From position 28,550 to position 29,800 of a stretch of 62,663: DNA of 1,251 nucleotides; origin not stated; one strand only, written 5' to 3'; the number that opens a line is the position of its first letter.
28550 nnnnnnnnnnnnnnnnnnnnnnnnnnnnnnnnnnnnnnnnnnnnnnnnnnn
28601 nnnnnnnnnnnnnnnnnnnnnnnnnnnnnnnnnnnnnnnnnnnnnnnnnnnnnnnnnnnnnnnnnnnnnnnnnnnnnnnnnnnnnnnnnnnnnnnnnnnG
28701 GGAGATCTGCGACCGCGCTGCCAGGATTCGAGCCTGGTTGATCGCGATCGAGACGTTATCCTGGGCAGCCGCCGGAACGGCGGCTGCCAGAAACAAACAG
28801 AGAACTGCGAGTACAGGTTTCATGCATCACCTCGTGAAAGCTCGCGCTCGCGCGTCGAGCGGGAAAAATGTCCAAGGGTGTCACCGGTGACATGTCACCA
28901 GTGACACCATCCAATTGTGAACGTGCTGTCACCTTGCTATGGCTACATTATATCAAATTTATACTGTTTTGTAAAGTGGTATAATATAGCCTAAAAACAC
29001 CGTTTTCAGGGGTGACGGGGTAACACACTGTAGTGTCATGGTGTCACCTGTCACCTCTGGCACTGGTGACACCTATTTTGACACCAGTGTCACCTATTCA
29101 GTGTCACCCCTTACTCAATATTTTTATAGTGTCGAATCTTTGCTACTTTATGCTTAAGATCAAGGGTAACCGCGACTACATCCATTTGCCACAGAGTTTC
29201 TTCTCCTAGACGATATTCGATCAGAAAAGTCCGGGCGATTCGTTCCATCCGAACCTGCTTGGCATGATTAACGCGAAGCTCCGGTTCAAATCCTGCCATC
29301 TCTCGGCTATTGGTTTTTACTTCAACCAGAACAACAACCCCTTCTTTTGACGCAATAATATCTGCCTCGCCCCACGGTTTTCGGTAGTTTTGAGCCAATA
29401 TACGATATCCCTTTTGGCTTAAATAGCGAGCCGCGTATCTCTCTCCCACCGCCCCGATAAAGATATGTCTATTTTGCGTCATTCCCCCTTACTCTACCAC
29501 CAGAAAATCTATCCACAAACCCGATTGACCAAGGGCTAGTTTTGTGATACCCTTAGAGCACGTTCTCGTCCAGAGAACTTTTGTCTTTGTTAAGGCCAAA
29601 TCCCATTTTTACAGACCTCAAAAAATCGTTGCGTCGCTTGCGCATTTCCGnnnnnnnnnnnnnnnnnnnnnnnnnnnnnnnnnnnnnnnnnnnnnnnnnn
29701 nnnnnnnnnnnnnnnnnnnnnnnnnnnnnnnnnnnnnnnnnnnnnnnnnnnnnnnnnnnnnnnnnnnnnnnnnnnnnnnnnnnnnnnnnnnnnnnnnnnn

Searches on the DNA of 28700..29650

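Call 18: search_rna_families(source=window, start=28700, end=29650, threshold=evalue, max_evalue=10, show_alignments=2)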
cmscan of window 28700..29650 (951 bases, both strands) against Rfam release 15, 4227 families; matches with E-value up to 10: 6.
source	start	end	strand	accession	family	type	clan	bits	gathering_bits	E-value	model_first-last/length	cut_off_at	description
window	28875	28910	-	RF03506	mir-587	Gene; miRNA;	-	22.7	80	0.041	1-74/74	no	mir-587 microRNA precursor family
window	28875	28910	+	RF03506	mir-587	Gene; miRNA;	-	18.3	80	0.76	1-74/74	no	mir-587 microRNA precursor family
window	29007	29075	+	RF03536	Flavi_TBFV_xrRNA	Cis-reg;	-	16.9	46.5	1.2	1-89/89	no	Tick-borne Flavivirus exoribonuclease-resistant RNA element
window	28877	28908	+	RF00680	mir-224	Gene; miRNA;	-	16.7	70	4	1-81/81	no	mir-224 microRNA precursor family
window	28766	28798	-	RF01385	isrA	Gene; sRNA;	-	12.2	51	8.4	37-72/129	no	isrA Hfq binding RNA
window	28761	28788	+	RF01670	P17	Gene; sRNA;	-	10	45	7.6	249-282/282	no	Pseudomonas sRNA P17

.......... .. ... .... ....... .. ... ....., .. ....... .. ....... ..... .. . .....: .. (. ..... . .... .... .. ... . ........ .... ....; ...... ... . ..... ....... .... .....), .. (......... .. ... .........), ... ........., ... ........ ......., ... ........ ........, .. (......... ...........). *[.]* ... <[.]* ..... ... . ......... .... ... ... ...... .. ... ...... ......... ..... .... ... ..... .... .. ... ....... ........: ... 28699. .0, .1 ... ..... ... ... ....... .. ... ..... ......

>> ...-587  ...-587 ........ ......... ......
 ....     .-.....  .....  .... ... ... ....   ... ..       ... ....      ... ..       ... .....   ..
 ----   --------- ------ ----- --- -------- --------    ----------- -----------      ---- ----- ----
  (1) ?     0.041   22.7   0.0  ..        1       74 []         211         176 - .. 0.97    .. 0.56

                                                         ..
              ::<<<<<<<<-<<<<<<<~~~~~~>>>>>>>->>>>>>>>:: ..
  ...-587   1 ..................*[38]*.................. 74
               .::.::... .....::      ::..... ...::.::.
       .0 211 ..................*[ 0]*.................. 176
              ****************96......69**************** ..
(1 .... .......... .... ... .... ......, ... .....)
